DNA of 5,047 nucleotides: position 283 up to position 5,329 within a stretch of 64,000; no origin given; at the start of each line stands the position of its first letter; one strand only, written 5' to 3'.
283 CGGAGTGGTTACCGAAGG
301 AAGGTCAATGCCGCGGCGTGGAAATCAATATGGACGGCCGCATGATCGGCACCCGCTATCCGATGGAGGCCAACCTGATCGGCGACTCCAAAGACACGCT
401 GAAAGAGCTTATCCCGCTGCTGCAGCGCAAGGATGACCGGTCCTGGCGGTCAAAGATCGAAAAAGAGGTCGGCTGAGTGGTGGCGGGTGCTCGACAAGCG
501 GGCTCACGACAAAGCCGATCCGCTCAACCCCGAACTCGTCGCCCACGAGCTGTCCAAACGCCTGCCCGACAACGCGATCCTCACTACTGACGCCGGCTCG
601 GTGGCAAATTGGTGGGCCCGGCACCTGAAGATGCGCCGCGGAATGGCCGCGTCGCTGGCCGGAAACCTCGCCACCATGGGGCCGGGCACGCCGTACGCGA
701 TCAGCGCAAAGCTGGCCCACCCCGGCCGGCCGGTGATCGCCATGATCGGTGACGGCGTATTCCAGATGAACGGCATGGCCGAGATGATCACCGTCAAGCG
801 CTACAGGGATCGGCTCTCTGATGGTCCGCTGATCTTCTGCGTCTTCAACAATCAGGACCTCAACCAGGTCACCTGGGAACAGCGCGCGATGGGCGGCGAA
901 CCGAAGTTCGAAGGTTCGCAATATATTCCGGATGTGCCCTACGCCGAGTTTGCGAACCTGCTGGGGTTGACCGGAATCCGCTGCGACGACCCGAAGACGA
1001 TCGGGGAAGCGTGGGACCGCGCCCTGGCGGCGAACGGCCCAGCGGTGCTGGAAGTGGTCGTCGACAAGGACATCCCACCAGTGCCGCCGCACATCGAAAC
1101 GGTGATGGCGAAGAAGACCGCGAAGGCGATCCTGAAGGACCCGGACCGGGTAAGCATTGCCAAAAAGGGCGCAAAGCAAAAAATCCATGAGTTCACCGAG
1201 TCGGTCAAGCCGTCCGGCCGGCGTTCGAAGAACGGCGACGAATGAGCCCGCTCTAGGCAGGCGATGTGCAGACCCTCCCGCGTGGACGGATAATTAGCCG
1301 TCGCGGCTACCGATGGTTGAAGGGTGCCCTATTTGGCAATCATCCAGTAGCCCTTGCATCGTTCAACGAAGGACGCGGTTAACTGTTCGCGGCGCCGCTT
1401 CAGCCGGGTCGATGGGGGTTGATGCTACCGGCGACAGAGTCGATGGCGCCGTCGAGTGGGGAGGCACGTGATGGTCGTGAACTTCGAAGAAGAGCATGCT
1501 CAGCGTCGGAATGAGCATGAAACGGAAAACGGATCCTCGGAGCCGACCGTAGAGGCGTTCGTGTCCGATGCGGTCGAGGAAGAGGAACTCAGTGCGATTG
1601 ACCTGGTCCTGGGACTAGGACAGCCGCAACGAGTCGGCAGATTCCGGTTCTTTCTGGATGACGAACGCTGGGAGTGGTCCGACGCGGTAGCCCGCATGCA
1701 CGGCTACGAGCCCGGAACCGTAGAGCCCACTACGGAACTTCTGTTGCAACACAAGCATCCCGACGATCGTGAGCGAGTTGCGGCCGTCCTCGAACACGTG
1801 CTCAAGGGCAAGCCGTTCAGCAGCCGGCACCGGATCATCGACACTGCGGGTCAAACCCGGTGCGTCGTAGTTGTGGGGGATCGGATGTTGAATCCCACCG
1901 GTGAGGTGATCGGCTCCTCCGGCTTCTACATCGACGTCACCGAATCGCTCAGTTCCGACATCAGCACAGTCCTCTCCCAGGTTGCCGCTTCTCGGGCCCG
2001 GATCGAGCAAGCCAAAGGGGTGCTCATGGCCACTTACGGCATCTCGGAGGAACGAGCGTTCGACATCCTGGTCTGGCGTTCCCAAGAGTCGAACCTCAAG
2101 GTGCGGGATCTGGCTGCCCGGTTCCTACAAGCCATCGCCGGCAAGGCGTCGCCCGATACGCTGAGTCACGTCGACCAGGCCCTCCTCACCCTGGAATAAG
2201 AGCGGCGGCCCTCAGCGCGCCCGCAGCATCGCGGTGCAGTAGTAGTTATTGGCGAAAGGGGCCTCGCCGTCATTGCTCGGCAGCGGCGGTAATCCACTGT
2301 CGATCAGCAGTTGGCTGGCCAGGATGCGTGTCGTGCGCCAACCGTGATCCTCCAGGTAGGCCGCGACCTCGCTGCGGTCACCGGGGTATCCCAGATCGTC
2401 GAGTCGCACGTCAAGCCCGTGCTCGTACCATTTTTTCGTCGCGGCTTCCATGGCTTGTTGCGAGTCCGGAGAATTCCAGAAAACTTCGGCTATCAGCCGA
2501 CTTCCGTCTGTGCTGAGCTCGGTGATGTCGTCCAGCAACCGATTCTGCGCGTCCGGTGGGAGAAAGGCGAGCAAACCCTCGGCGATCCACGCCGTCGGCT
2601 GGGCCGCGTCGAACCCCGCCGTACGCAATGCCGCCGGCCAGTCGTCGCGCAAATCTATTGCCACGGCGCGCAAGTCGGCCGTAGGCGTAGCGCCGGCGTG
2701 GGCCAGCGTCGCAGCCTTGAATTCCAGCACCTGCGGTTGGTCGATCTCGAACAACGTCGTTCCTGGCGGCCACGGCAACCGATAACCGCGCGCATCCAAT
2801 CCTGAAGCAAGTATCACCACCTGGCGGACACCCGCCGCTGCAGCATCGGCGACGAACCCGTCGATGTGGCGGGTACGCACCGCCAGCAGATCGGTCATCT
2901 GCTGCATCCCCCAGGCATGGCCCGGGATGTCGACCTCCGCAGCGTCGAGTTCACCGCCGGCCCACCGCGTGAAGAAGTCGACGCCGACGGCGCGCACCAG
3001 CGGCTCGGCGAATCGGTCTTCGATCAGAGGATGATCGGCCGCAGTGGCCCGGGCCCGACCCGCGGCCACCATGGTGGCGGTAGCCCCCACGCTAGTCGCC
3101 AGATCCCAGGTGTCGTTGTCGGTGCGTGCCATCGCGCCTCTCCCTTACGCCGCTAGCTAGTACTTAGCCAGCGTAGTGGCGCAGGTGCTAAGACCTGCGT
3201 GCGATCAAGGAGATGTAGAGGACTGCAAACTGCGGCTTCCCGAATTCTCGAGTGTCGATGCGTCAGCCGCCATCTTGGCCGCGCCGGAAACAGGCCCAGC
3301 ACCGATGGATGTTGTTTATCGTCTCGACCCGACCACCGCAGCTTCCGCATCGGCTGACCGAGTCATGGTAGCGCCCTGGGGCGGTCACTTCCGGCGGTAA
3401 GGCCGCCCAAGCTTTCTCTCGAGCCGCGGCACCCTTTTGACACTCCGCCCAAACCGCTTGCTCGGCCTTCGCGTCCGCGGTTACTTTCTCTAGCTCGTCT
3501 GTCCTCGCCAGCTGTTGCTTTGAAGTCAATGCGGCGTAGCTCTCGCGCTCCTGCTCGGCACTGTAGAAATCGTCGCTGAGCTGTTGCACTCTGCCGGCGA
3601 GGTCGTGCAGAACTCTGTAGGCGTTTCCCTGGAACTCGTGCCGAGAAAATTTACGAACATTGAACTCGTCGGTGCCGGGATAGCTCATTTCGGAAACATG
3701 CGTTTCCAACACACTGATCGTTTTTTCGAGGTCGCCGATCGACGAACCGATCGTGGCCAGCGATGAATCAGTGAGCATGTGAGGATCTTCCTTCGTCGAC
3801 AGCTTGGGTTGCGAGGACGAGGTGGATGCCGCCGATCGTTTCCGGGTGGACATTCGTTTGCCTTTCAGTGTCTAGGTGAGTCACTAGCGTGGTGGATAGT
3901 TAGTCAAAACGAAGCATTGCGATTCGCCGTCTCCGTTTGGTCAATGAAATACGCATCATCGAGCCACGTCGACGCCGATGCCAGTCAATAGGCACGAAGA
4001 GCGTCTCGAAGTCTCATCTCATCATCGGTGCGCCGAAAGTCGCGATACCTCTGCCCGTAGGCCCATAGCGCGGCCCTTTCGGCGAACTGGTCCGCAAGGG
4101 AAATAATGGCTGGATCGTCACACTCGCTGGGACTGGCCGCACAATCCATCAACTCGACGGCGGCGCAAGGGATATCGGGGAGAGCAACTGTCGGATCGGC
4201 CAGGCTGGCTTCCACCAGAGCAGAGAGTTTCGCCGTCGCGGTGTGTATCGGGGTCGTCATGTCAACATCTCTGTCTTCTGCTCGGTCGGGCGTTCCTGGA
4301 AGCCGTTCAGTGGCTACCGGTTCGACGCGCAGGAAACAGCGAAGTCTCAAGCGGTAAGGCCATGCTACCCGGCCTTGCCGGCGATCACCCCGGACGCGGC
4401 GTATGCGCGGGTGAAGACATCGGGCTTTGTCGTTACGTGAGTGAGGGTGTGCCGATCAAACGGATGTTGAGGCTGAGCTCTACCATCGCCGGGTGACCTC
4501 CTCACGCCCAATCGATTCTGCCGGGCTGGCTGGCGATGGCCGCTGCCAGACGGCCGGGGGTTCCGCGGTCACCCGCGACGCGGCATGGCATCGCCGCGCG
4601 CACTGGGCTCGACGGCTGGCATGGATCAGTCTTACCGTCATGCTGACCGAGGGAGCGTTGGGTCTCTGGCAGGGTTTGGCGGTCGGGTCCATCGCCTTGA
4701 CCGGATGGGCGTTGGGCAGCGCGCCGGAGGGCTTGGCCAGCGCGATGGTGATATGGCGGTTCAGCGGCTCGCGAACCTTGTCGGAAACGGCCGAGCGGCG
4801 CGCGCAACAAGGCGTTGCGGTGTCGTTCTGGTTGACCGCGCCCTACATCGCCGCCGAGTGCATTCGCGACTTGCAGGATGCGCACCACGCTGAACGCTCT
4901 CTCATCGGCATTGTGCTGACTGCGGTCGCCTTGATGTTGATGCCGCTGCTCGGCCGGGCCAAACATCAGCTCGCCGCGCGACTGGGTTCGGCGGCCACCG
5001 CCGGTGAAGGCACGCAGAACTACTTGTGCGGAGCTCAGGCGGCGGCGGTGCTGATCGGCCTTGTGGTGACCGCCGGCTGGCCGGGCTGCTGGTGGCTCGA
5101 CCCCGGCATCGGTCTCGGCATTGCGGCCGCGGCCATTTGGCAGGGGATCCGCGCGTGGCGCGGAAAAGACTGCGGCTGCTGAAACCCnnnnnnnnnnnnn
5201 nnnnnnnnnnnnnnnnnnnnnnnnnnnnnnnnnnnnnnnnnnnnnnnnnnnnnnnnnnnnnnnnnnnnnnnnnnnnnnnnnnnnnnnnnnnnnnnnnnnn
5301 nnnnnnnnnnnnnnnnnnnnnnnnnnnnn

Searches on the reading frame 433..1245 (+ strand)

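Call 6: search_protein_families(library=pfam, proteins=[window:433-1245:+], max_evalue=0.01)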
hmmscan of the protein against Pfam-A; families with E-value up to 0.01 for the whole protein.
window:433-1245:+ (270 aa): 1 family
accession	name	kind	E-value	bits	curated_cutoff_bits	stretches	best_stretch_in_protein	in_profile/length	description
PF02775.26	TPP_enzyme_C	-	1.4e-30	106.5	21.9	1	53-208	1-151/151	Thiamine pyrophosphate enzyme, C-terminal TPP binding domain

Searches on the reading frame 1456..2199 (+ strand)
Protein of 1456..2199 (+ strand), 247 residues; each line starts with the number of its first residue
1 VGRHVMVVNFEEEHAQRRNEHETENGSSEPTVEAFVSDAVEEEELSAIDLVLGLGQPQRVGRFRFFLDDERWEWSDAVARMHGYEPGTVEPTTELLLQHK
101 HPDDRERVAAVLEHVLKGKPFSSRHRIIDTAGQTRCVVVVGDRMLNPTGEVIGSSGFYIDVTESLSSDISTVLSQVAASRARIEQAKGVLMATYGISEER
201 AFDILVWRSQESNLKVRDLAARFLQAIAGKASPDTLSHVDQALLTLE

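Call 6: search_protein_families(library=pfam, proteins=[window:1456-2199:+], max_evalue=0.01)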
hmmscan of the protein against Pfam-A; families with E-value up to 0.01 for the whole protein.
window:1456-2199:+ (247 aa): 4 families
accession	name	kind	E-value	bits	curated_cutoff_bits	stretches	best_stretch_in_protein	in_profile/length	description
PF03861.19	ANTAR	-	1.3e-17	63.7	27.3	1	175-223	5-53/54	ANTAR domain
PF08447.18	PAS_3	-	1.1e-12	48.5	25.6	1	72-154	2-85/89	PAS fold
PF00989.32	PAS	-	0.00011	22.6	22.6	1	73-161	25-113/113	PAS fold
PF08448.16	PAS_4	-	0.00019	22.1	23.1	1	102-164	45-108/110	PAS fold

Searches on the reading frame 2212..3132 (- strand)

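Call 6: search_protein_families(library=pfam, proteins=[window:2212-3132:-], max_evalue=0.01)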
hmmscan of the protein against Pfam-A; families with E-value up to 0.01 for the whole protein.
window:2212-3132:- (306 aa): 1 family
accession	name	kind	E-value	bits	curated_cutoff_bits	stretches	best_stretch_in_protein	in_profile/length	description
PF04072.20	LCM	-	6.2e-69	232.1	22.3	1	19-204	1-187/187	Leucine carboxyl methyltransferase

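Call 7: search_protein_families(library=ncbifam, proteins=[window:2212-3132:-], max_evalue=0.01)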
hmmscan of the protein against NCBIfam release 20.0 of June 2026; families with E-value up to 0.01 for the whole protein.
window:2212-3132:- (306 aa): 1 family
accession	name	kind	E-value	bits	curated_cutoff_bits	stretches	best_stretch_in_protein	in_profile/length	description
TIGR00027.1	mthyl_TIGR00027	subfamily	1.6e-77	260.4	93.55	1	17-269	2-246/259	SAM-dependent methyltransferase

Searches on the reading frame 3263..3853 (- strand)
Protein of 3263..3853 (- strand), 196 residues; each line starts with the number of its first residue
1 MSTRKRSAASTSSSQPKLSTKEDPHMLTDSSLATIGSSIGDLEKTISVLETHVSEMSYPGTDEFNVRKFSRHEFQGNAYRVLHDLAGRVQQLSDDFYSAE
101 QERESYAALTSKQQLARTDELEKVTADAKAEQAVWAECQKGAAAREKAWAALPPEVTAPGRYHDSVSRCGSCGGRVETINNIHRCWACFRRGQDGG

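Call 6: search_protein_families(library=pfam, proteins=[window:3263-3853:-], max_evalue=0.01)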
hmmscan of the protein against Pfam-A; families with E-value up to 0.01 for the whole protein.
window:3263-3853:- (196 aa): 0 families

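Call 7: search_protein_families(library=ncbifam, proteins=[window:3263-3853:-], max_evalue=0.01)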
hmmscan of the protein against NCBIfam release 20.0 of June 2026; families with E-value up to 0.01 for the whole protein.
window:3263-3853:- (196 aa): 0 families

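Call 24: search_protein_families(library=pfam, proteins=[window:3263-3853:-], max_evalue=1)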
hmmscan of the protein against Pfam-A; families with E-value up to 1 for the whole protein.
window:3263-3853:- (196 aa): 2 families
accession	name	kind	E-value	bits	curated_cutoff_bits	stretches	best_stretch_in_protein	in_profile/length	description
PF10152.14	CCDC53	-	0.071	14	24.6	1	28-127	19-91/147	Subunit CCDC53 of WASH complex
PF24463.1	DUF7577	-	0.29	11.2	28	1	166-191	2-25/27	Domain of unknown function (DUF7577)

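Call 87: search_dna_similar(query=window:3263-3853:-, collection=phages, mode=protein, max_rows=8, max_evalue=0.001)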
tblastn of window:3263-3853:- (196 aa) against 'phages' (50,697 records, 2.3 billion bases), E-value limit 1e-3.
No match.

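Call 88: search_dna_similar(query=window:3263-3853:-, collection=plasmids, mode=protein, max_rows=8, max_evalue=0.001)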
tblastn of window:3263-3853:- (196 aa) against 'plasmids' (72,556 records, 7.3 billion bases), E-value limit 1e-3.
No match.

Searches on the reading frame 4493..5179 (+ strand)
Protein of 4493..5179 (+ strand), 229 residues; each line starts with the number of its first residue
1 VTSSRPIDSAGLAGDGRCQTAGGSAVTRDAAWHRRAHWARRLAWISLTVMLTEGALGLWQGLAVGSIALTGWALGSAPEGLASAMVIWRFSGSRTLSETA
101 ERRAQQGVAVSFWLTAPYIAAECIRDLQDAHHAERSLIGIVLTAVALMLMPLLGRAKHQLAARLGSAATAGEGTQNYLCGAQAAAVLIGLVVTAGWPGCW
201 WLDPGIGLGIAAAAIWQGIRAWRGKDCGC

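Call 6: search_protein_families(library=pfam, proteins=[window:4493-5179:+], max_evalue=0.01)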
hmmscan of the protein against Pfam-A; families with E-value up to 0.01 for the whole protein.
window:4493-5179:+ (229 aa): 1 family
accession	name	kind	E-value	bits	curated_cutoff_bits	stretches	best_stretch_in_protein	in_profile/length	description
PF01545.26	Cation_efflux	-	3e-05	24.3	26.6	1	100-217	66-185/198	Cation efflux family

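Call 7: search_protein_families(library=ncbifam, proteins=[window:4493-5179:+], max_evalue=0.01)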
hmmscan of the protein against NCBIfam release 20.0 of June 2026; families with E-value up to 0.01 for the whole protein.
window:4493-5179:+ (229 aa): 1 family
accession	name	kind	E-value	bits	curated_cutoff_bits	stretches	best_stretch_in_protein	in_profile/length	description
TIGR01297.1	CDF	superfamily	1e-07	31.5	82.35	1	41-222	3-191/285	cation diffusion facilitator family transporter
